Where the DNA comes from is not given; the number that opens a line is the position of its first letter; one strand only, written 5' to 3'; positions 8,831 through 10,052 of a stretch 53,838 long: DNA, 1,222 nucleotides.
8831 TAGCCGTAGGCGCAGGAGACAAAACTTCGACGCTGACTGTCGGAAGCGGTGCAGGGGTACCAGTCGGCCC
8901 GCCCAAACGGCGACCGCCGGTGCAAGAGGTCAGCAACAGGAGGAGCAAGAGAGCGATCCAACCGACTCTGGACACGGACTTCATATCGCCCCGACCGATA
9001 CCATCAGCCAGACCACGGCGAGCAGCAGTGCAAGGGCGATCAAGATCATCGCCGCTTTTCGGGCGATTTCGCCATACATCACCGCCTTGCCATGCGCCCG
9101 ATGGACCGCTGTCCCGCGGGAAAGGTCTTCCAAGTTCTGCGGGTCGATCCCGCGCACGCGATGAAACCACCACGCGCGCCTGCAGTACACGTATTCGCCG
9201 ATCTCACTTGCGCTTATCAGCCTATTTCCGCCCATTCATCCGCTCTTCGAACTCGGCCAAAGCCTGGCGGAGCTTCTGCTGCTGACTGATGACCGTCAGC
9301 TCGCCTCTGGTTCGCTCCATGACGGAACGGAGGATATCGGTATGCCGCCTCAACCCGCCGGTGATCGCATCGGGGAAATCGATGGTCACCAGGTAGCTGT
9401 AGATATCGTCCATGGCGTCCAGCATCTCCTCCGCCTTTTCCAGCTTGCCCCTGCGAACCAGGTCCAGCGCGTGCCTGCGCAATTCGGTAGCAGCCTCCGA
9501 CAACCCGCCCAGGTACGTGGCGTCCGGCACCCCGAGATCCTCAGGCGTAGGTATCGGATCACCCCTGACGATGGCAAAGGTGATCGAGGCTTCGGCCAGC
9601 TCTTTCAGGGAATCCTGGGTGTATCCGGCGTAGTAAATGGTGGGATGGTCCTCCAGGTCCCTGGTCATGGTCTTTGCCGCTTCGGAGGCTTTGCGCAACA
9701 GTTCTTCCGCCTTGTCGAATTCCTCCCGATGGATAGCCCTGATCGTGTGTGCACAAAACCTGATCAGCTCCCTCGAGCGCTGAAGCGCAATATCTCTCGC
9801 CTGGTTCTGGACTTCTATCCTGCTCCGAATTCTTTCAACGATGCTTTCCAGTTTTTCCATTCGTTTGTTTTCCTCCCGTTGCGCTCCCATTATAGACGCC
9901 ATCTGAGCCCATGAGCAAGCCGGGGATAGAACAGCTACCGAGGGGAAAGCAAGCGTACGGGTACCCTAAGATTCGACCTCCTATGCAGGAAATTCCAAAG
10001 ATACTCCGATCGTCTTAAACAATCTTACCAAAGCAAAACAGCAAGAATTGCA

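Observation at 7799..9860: Translationally coupled operon linking a TRAX/translin-like protein, a split Cas4-like nuclease and an L,D-transpeptidase lipoprotein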

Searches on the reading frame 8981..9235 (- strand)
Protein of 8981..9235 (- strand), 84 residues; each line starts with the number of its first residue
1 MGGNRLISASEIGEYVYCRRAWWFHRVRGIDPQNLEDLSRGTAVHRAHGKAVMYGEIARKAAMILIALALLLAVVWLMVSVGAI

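Call 5: search_protein_families(library=pfam, proteins=[window:8981-9235:-], max_evalue=1)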
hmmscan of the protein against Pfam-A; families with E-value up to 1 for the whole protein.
window:8981-9235:- (84 aa): 4 families
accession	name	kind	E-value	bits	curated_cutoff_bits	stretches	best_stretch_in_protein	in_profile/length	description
PF12705.13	PDDEXK_1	-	0.00057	20.3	22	1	7-47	2-44/247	PD-(D/E)XK nuclease superfamily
PF01930.23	Cas_Cas4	-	0.0072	16.9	22.7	1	10-50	3-43/160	Domain of unknown function DUF83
PF08696.17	Dna2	-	0.26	11.4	22.4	1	5-59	54-108/204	DNA replication factor Dna2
PF10541.14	KASH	-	0.27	12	23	1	55-78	3-26/58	Nuclear envelope localisation domain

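Call 6: search_protein_families(library=ncbifam, proteins=[window:8981-9235:-], max_evalue=1)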
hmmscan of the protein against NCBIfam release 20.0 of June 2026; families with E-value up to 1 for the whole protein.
window:8981-9235:- (84 aa): 2 families
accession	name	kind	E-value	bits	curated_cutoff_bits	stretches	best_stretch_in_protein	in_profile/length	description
TIGR00372.1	cas4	equivalog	8.9e-05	22.4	65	1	8-53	2-47/180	CRISPR-associated protein Cas4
NF049935.1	cas4g_cas1g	exception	0.00043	18.9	560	1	6-49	1-43/546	CRISPR-associated endonuclease Cas4g/Cas1g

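Call 18: find_homologous_proteins(query=window:8981-9235:-, max_evalue=0.01)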
Query window:8981-9235:- (84 aa): 5 proteins with E <= 0.01 among 11 candidates.
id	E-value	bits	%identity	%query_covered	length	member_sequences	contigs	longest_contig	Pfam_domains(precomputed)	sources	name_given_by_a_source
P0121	1.1e-47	177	99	100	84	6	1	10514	-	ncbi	-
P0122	1.6e-41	157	87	100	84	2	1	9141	-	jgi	-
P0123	3.5e-28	115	64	95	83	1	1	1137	-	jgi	jgi:CRISPR/Cas system-associated exonuclease Cas4 (RecB family)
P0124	4.2e-14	70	47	65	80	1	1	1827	-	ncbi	-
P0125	6.2e-13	66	63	57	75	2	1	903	-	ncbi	-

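Call 29: search_protein_representatives(alignment_id=A2)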
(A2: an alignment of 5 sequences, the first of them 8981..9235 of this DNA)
Query: 5 sequences, 84 profile positions. Proteins with E-value up to 0.001 (for the whole library): 946; up to 1e-10: 303; up to 1e-30: 0. The best 150 are listed.
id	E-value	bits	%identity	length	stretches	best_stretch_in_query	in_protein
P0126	1.0e-27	112.1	-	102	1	3-79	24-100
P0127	3.2e-26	107.4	-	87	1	2-79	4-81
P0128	1.4e-23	98.9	-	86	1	3-79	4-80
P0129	1.6e-23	98.8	-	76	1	1-75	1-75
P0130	3.1e-23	97.8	-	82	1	1-78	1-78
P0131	6.9e-23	96.7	-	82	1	3-79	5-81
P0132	7.5e-22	93.4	-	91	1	2-72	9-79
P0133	9.6e-22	93.0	-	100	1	6-82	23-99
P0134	2.2e-21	91.9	-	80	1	6-74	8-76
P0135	7.1e-21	90.2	-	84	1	1-77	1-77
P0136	7.3e-21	90.2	-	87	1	4-81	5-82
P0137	9.9e-21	89.8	-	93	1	4-79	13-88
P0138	2.1e-20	88.7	-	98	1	5-80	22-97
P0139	4.1e-20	87.8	-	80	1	5-80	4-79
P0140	4.1e-20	87.8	-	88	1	5-82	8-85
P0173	1.1e-17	80.0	-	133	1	5-75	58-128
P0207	1.6e-16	76.3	-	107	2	6-78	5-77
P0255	6.4e-15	71.1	-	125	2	4-55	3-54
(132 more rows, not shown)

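Call 69: search_protein_families(library=padloc, proteins=[window:8981-9235:-], max_evalue=0.01)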
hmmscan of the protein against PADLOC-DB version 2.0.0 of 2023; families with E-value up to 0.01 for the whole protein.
window:8981-9235:- (84 aa): 9 families
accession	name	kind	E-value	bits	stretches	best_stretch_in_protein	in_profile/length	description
PDLC01447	Cas4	-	4.8e-06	25.1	1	6-57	4-47/161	"CAS-I,CAS-II,CAS-III,CAS-IV,CAS-V,CAS-VI; acquisition_associated"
PDLC00943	Cas4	-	2.4e-05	22.4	1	8-53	2-47/180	CRISPR-associated protein Cas4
PDLC01250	Cas4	-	9.3e-05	20.8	1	8-52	2-45/168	"CAS-I,CAS-II,CAS-III,CAS-IV,CAS-V,CAS-VI; acquisition_associated"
PDLC02083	Cas4_II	-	0.0002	19.8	1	7-48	2-43/186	-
PDLC02035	Cas4d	-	0.00094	16.7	1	5-49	4-47/196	-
PDLC01611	Cas4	-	0.0013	17.1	1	10-50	3-42/158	"CAS-I,CAS-II,CAS-III,CAS-IV,CAS-V,CAS-VI; acquisition_associated"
PDLC00944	Cas4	-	0.0025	16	1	8-54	2-48/177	Cas4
PDLC02087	Cas4b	-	0.0029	15.7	1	7-47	3-45/189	-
PDLC02034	Cas4d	-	0.0045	14.7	1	5-51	4-49/192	-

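Call 76: search_solved_structures(query=A2, max_evalue=10, show_alignments=5)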
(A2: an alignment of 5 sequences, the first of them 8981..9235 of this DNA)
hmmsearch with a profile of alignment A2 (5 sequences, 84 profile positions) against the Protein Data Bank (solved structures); distinct sequences matched with E-value up to 10: 9.
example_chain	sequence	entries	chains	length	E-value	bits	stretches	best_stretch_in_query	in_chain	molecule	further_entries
2esd_A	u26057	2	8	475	0.38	14.1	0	17-64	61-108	NADP-dependent glyceraldehyde-3-phosphate dehydrogenase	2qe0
1qi1_A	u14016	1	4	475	0.39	14.1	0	17-64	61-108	PROTEIN (NADP-DEPENDENT NONPHOSPHORYLATING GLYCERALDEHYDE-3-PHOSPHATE DEHYDROGENASE)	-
1euh_A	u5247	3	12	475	0.39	14.1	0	17-64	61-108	NADP DEPENDENT NON PHOSPHORYLATING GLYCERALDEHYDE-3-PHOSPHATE DEHYDROGENASE | PROTEIN (NADP DEPENDENT NONPHOSPHORYLATING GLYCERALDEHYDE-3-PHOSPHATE DEHYDROGENAS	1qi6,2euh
2id2_A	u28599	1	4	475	0.4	14.1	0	17-64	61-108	NADP-dependent glyceraldehyde-3-phosphate dehydrogenase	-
8qag_A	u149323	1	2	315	1.2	12.6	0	53-75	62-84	sc-CC-6-95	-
6z3b_B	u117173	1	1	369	1.5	12.2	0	4-49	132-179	Gfo/Idh/MocA family oxidoreductase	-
6z3b_A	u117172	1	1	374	1.5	12.2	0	4-49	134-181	Gfo/Idh/MocA family oxidoreductase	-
2bf1_A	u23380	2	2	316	1.5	12.2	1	13-40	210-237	EXTERIOR MEMBRANE GLYCOPROTEIN GP120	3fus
6z3c_AAA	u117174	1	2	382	1.6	12.2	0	4-49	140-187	Gfo/Idh/MocA family oxidoreductase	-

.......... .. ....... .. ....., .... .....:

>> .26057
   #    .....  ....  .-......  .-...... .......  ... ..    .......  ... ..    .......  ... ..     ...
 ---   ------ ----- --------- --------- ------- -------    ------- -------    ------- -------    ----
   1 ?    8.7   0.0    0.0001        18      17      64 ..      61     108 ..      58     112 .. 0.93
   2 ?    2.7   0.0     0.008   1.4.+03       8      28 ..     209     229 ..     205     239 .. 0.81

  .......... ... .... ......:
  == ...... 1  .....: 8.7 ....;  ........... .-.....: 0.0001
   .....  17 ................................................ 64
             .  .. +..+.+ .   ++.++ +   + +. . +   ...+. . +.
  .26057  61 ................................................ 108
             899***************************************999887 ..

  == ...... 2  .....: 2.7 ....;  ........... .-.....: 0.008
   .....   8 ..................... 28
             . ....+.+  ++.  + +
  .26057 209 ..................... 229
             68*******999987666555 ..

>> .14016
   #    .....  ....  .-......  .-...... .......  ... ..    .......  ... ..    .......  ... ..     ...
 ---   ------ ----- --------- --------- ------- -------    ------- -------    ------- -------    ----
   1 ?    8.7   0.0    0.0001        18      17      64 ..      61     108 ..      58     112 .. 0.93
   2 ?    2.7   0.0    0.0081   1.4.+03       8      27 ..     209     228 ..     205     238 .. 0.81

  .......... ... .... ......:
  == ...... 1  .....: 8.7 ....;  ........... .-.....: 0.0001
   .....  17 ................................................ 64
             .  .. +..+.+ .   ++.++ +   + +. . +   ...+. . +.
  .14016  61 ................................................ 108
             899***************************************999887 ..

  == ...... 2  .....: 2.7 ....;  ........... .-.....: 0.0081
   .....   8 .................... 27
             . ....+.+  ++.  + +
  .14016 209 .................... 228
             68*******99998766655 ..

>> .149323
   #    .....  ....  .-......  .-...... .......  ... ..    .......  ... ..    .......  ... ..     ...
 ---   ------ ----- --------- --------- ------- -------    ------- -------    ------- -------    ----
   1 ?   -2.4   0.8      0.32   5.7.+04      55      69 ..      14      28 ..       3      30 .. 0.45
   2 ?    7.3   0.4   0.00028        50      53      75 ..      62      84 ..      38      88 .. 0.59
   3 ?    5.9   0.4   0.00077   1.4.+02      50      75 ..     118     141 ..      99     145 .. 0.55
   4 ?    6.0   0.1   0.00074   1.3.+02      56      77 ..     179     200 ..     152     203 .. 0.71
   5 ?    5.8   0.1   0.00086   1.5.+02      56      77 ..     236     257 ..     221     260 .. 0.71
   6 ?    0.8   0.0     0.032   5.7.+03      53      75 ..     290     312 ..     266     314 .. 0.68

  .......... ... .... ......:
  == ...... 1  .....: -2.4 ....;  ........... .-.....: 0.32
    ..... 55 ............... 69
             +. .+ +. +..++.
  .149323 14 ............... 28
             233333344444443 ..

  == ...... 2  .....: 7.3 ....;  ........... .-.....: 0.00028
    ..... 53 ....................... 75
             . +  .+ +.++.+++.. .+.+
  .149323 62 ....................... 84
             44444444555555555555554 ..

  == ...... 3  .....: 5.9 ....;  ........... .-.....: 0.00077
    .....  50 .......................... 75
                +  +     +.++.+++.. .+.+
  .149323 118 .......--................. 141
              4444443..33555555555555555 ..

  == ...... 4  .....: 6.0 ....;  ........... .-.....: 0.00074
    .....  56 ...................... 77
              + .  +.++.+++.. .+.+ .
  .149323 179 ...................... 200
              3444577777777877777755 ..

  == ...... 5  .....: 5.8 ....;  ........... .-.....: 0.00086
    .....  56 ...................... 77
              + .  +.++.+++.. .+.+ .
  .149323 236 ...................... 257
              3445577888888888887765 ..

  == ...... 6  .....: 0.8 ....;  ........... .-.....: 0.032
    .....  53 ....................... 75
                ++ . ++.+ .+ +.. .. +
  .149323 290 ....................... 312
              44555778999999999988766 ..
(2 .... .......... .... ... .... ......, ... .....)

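Call 82: list_cluster_members(proteins=[P0121, P0001, P0276, P0126, P0173, P0255, P0003])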
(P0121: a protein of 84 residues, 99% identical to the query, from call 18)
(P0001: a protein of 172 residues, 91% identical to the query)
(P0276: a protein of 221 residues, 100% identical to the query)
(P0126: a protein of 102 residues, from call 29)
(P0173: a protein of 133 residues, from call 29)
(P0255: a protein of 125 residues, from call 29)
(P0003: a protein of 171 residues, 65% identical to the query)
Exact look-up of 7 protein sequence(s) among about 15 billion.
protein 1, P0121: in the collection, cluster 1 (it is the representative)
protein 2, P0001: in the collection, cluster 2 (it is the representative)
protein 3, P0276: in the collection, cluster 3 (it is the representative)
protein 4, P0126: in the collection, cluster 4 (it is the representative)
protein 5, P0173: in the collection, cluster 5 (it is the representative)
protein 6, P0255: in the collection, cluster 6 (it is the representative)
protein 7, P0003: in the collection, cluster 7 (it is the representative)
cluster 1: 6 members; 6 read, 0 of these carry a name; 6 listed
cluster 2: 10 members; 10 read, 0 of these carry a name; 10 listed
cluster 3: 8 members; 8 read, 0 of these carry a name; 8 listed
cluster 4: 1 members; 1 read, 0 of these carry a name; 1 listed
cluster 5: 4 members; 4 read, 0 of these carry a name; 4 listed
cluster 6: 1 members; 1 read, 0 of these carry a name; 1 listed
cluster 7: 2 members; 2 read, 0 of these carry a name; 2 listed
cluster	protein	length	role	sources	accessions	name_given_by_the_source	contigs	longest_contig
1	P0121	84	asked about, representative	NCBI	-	-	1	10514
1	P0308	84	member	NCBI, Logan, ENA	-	-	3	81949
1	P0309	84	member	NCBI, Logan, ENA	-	-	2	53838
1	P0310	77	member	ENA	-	-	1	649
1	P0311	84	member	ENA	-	-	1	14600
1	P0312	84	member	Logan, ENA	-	-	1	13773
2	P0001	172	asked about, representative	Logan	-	-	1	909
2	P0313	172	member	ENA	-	-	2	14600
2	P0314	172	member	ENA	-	-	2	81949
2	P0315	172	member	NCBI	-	-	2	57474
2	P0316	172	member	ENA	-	-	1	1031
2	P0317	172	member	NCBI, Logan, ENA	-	-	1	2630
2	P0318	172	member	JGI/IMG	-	-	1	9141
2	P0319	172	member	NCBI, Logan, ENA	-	-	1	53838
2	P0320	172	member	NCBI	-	-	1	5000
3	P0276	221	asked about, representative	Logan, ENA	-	-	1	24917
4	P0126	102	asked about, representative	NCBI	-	-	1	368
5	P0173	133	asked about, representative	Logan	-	-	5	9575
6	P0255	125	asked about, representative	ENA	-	-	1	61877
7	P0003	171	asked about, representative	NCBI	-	-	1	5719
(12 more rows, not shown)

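Call 83: find_encoding_contigs(protein=P0207, flank=2500, max_places=2)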
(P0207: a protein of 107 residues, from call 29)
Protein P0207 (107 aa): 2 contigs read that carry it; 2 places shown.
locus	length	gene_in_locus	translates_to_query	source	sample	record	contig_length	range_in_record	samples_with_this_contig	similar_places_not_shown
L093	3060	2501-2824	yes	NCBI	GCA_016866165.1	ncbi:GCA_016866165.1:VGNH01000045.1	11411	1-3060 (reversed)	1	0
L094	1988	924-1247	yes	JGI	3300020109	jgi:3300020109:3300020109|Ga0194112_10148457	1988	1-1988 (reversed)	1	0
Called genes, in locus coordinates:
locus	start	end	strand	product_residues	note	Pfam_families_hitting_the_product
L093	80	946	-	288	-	PF06500:FrsA-like (faint), PF01738:DLH (weak), PF02129:Peptidase_S15, PF20434:BD-FAE (faint), PF12146:Hydrolase_4 (weak), PF00561:Abhydrolase_1, PF12697:Abhydrolase_6 (weak), PF00326:Peptidase_S9, +2 more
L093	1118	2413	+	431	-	PF13518:HTH_28 (weak)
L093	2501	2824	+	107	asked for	-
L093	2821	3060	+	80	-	?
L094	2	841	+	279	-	?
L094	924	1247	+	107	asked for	-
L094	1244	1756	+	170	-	PF12705:PDDEXK_1 (weak), PF01930:Cas_Cas4 (weak)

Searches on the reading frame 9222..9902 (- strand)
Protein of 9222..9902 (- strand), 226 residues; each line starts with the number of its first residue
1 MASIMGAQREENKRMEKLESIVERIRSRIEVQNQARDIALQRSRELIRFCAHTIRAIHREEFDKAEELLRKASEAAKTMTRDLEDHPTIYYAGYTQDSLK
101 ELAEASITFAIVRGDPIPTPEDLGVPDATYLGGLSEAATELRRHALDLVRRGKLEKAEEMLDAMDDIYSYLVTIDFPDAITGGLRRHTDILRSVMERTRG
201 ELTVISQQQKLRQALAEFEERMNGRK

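Call 5: search_protein_families(library=pfam, proteins=[window:9222-9902:-], max_evalue=1)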
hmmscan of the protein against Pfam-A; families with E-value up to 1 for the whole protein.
window:9222-9902:- (226 aa): 11 families
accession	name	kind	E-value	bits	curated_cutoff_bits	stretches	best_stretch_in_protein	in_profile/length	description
PF01997.21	Translin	-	2.6e-05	24.7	25.9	1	40-194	80-190/205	Translin family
PF24278.2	HVO_0513_N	-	0.0019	18.2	29.8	0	195-218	91-120/134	HVO_0513, N-terminal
PF10938.13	YfdX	-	0.0071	16.8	26.6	1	52-166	7-99/149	YfdX protein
PF24722.1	DUF7674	-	0.0099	16.4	27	0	138-169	30-61/111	Domain of unknown function (DUF7674)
PF02255.21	PTS_IIA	-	0.019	15.5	27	0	50-77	17-44/94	PTS system, Lactose/Cellobiose specific IIA subunit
PF25439.1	TPR_CFAP46_N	-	0.043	14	27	1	10-84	16-83/157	CFAP46, N-terminal TPR repeats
PF13424.12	TPR_12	-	0.23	12.1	30.1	0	59-76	16-33/77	Tetratricopeptide repeat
PF11871.13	DUF3391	-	0.36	11.8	27.8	1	12-91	77-133/136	Domain of unknown function (DUF3391)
PF21651.2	DUF6858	-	0.5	11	27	0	11-40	20-49/129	Family of unknown function (DUF6858)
PF24430.1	DUF7553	-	0.74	10.8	27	0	59-82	3-26/85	Family of unknown function (DUF7553)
PF02561.19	FliS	-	0.8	10.4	26.7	0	45-78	24-57/115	Flagellar protein FliS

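Call 6: search_protein_families(library=ncbifam, proteins=[window:9222-9902:-], max_evalue=1)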
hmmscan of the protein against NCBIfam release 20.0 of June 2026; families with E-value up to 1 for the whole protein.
window:9222-9902:- (226 aa): 7 families
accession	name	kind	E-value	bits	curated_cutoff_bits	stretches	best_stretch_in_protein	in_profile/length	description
NF011160.0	PRK14562.1-5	equivalog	7.8e-83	277.1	291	1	16-224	2-210/213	haloacid dehalogenase superfamily protein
NF011158.0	PRK14562.1-3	equivalog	7.2e-57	192.5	359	1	18-221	2-209/210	haloacid dehalogenase superfamily protein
NF011161.0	PRK14562.1-6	equivalog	6.4e-55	185.7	228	1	8-220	4-215/218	haloacid dehalogenase superfamily protein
NF011156.0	PRK14562.1-1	equivalog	2.5e-34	119.1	308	1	16-203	7-193/200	haloacid dehalogenase superfamily protein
NF011159.0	PRK14562.1-4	equivalog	2.7e-27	95.7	269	1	29-219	12-197/198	haloacid dehalogenase superfamily protein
NF011157.0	PRK14562.1-2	equivalog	3.5e-24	85.6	238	1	23-194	6-172/191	haloacid dehalogenase superfamily protein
TIGR00756.2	PPR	repeat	0.43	10.8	20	0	148-164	10-26/35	pentatricopeptide repeat protein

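Call 35: search_solved_structures(query=window:9222-9902:-, max_evalue=1, show_alignments=2)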
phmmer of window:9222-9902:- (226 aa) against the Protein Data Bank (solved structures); distinct sequences matched with E-value up to 1: 9.
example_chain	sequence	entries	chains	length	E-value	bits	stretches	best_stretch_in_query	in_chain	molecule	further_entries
3zc1_A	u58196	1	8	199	1.5e-22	83.5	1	22-203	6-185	AFTRAX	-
3zc0_A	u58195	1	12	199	3.6e-22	82.2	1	22-203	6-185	AFTRAX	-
5jr9_C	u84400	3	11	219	8.6e-13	51.7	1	1-195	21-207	NEQ131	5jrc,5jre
5jr9_B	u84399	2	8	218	8.7e-13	51.6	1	1-195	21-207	NEQ131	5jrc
5jr9_A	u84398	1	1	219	8.7e-13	51.6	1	1-195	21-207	NEQ131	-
4m7c_A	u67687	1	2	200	0.076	15.9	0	18-76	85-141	Telomeric repeat-binding factor 2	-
1h6p_A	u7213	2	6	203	0.086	15.7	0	18-76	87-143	TELOMERIC REPEAT BINDING FACTOR 2 | Telomeric repeat-binding factor 2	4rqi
3bua_A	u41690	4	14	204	0.087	15.7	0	18-76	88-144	Telomeric repeat-binding factor 2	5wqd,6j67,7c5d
3bu8_A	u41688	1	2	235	0.14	15.1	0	18-76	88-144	Telomeric repeat-binding factor 2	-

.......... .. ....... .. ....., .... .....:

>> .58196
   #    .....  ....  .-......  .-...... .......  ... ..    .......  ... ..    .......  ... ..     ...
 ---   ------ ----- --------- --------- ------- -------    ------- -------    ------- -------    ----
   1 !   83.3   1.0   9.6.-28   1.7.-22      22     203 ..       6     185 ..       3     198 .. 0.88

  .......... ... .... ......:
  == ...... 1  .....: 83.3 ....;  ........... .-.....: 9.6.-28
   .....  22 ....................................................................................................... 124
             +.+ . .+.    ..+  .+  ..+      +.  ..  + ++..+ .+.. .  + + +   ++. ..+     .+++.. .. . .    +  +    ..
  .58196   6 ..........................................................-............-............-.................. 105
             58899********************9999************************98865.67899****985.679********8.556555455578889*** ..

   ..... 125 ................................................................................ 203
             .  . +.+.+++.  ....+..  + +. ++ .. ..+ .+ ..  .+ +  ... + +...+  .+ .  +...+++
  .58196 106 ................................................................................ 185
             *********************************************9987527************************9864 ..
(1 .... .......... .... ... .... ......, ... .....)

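Call 69: search_protein_families(library=padloc, proteins=[window:9222-9860:-], max_evalue=0.01)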
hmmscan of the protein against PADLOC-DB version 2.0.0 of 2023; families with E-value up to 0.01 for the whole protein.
window:9222-9860:- (212 aa): 0 families
